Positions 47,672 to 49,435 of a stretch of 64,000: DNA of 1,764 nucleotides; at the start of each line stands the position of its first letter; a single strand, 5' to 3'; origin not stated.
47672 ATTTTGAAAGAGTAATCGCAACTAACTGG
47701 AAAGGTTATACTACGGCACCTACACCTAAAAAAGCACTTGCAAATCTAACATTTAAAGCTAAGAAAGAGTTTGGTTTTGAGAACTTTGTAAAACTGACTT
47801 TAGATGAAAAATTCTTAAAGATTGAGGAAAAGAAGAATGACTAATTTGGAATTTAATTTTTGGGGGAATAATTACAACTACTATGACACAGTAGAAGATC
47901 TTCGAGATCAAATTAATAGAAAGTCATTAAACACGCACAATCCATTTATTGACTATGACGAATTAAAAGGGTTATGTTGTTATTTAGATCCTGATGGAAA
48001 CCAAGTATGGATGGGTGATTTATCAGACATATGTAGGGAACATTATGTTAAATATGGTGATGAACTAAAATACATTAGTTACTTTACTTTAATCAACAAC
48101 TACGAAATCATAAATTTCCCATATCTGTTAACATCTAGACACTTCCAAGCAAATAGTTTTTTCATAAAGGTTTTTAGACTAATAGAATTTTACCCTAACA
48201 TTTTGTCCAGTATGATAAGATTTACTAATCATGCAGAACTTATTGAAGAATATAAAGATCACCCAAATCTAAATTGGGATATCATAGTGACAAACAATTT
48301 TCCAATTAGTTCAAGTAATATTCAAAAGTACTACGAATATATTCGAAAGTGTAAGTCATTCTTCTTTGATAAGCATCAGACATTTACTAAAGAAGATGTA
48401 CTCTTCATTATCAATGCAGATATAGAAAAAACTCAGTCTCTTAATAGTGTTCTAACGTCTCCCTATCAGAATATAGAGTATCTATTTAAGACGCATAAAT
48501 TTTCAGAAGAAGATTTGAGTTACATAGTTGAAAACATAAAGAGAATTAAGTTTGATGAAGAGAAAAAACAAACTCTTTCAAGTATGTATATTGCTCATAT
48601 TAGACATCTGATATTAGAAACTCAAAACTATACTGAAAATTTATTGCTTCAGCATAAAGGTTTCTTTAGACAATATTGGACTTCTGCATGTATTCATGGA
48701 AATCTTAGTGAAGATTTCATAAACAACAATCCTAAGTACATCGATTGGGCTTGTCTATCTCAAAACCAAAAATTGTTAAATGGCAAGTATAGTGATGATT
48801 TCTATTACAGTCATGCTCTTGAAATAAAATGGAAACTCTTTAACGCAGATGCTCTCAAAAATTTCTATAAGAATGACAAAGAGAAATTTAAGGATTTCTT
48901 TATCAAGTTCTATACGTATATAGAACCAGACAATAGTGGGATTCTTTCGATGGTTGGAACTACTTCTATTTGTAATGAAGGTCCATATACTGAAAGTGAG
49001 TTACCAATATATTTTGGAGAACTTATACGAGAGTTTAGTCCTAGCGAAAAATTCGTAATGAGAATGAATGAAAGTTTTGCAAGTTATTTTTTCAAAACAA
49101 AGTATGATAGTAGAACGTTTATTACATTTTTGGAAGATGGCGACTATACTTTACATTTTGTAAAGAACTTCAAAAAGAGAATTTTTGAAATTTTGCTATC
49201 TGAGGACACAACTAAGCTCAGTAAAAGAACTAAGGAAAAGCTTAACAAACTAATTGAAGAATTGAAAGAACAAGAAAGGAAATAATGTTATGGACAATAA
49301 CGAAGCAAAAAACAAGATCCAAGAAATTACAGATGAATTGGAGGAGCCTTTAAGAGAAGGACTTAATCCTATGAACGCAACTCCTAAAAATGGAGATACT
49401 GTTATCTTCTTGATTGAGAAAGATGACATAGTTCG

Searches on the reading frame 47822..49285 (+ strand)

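Call 45: search_protein_families(library=phrogs, proteins=[window:47822-49285:+], max_evalue=0.00001)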
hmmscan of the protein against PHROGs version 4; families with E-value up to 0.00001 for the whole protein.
window:47822-49285:+ (487 aa): 1 family
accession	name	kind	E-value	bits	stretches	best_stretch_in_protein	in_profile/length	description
phrog_3532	-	unknown function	7.7e-07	29.7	1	127-340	28-214/292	-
